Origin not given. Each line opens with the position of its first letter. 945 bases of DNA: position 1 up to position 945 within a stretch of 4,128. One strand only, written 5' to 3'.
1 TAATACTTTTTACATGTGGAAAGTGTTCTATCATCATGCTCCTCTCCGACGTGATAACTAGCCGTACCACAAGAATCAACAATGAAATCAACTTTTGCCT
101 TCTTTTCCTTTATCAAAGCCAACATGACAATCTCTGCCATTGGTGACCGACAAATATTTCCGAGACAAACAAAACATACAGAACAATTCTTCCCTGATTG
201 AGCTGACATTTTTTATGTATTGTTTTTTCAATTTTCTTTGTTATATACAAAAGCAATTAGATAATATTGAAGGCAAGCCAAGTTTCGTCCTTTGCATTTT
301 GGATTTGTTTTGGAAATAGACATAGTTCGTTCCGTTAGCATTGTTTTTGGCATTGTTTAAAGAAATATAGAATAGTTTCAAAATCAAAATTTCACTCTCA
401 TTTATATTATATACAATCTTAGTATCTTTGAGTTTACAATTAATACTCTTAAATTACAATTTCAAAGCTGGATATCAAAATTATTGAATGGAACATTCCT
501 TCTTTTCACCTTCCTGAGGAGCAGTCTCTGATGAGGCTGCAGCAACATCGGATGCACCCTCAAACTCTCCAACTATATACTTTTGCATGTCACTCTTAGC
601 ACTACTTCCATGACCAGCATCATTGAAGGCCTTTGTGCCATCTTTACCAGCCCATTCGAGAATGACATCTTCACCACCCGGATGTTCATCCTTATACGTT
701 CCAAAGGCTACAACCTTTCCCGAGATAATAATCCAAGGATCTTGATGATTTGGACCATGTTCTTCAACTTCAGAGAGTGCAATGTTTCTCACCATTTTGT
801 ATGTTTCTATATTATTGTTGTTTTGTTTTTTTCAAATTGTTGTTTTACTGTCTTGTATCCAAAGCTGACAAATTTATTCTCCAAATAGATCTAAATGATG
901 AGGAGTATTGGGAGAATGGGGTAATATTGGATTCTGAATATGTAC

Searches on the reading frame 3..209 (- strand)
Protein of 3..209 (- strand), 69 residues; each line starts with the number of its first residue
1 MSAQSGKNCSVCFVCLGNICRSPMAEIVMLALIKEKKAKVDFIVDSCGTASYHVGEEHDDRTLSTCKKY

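Call 7: search_protein_families(library=pfam, proteins=[window:3-209:-], max_evalue=1)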
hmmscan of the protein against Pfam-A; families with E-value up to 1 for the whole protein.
window:3-209:- (69 aa): 1 family
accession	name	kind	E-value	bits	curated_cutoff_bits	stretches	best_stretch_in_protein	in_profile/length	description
PF01451.26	LMWPc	-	4.5e-16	59.8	23.2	1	11-68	1-57/144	Low molecular weight phosphotyrosine protein phosphatase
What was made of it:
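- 3..209 (-): N-terminal 69 codons of an LTP1-like low-molecular-weight phosphotyrosine phosphatase, cut by the scaffold end (context only, not part of the feature). Pfam PF01451, E 4.5e-16 (call 7).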

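Call 28: list_cluster_members(proteins=[P0010, P0002, window:3-209:-])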
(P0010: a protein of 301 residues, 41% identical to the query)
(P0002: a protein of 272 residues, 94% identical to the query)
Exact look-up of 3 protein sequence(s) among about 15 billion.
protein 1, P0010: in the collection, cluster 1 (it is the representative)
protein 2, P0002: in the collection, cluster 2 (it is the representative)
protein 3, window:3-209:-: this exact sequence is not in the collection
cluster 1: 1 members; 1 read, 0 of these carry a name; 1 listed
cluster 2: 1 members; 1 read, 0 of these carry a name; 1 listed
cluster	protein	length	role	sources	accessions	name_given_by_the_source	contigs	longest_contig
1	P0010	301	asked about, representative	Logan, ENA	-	-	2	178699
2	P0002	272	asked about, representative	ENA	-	-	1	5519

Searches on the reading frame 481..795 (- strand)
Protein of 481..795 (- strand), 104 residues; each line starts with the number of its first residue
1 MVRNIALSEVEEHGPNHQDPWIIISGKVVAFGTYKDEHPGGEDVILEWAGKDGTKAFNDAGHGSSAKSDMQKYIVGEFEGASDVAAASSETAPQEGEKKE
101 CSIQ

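Call 7: search_protein_families(library=pfam, proteins=[window:481-795:-], max_evalue=1)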
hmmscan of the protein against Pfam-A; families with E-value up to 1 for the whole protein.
window:481-795:- (104 aa): 1 family
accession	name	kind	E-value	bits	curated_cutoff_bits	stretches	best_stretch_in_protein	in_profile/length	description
PF00173.33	Cyt-b5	-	9.4e-18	64.5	23.7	1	7-78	2-73/74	Cytochrome b5-like Heme/Steroid binding domain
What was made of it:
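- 481..795 (-): Cytochrome b5 gene, 104 aa (context). The identical protein is also annotated on a 312-kb N. gruberi scaffold. Pfam PF00173, E 9.4e-18 (call 7).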

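Call 23: list_cluster_members(proteins=[window:481-795:-, P0001, window:3277-3465:-, window:3342-3551:+, P0003, P0004])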
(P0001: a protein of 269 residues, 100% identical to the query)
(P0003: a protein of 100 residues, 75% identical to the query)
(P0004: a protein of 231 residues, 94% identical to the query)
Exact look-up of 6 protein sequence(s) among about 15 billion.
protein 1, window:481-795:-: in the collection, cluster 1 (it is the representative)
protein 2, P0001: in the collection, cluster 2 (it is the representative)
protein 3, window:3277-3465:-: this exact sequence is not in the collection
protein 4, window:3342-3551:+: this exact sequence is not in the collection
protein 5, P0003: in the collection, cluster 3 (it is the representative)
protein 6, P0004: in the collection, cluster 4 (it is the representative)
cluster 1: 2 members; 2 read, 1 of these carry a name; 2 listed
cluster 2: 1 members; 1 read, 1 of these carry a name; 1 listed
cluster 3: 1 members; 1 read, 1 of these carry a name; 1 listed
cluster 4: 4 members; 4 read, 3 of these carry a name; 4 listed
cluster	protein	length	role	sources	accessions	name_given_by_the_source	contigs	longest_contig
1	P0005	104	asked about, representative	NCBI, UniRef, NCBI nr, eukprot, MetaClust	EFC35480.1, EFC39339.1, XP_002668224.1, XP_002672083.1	predicted protein [Naegleria gruberi] | Cytochrome b5 n=1 Tax=Naegleria gruberi TaxID=5762 RepID=D2VUW9_NAEGR | cytochrome b5 [Naegleria gruberi]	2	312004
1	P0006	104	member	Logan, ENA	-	-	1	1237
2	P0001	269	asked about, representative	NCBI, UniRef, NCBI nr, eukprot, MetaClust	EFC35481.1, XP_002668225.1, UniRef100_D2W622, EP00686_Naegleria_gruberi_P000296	predicted protein [Naegleria gruberi] | Predicted protein n=1 Tax=Naegleria gruberi TaxID=5762 RepID=D2W622_NAEGR | uncharacterized protein NAEGRDRAFT_54893 [Naegleria gruberi]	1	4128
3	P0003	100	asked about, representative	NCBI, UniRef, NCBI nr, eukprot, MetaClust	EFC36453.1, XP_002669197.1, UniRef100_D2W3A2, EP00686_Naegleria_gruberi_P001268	predicted protein [Naegleria gruberi] | Predicted protein n=1 Tax=Naegleria gruberi TaxID=5762 RepID=D2W3A2_NAEGR | uncharacterized protein NAEGRDRAFT_75874 [Naegleria gruberi]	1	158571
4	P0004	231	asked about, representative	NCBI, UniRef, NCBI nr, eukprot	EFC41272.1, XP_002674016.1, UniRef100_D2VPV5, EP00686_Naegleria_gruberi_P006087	predicted protein [Naegleria gruberi] | Predicted protein n=1 Tax=Naegleria gruberi TaxID=5762 RepID=D2VPV5_NAEGR | uncharacterized protein NAEGRDRAFT_71000 [Naegleria gruberi]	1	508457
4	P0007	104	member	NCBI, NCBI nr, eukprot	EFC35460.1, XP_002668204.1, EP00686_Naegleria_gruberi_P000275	predicted protein [Naegleria gruberi] | uncharacterized protein NAEGRDRAFT_76885 [Naegleria gruberi] | XP_002668204.1 predicted protein [Naegleria gruberi strain NEG-M]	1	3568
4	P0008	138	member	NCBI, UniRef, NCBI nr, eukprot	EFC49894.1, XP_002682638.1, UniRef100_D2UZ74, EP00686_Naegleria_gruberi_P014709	predicted protein [Naegleria gruberi] | Predicted protein n=2 Tax=Naegleria gruberi TaxID=5762 RepID=D2UZ74_NAEGR | uncharacterized protein NAEGRDRAFT_61835 [Naegleria gruberi]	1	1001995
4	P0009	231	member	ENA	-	-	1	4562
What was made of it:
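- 481..795 (-): Accessions EFC35480.1 and EFC39339.1, contigs 4,128 and 312,004 bp (call 23).
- On TIR (cut-and-paste) DNA transposon: The window plus fragments on N. gruberi scaffolds of 158,571, 508,457, 3,568 and 1,001,995 bp (call 23).
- Annotated fragments lie on four further N. gruberi scaffolds (call 23).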

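Call 24: find_encoding_contigs(protein=P0005, flank=10000, max_places=10)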
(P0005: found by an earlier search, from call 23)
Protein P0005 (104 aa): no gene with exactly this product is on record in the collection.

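Call 33: find_encoding_contigs(protein=P0006, flank=10000)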
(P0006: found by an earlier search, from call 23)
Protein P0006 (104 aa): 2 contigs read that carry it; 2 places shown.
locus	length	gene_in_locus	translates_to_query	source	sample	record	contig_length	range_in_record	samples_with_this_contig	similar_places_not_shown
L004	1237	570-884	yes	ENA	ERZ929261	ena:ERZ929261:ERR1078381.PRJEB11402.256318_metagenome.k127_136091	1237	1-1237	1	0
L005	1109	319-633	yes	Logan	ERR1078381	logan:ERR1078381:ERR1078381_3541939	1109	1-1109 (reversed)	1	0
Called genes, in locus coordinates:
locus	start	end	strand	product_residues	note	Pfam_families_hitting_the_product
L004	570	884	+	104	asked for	PF00173:Cyt-b5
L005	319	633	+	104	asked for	PF00173:Cyt-b5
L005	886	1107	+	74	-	?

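Call 34: find_encoding_contigs(protein=P0009, flank=10000)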
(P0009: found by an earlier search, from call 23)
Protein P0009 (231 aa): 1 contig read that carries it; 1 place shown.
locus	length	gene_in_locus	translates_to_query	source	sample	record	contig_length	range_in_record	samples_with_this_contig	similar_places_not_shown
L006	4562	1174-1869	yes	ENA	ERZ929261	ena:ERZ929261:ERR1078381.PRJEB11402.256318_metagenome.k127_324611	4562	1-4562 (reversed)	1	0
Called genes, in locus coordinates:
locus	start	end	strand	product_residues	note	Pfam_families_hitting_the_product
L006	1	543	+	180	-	?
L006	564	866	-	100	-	PF00106:adh_short, PF13561:adh_short_C2 (weak)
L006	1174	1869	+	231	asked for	-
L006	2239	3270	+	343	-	-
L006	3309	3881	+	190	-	-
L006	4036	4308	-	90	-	-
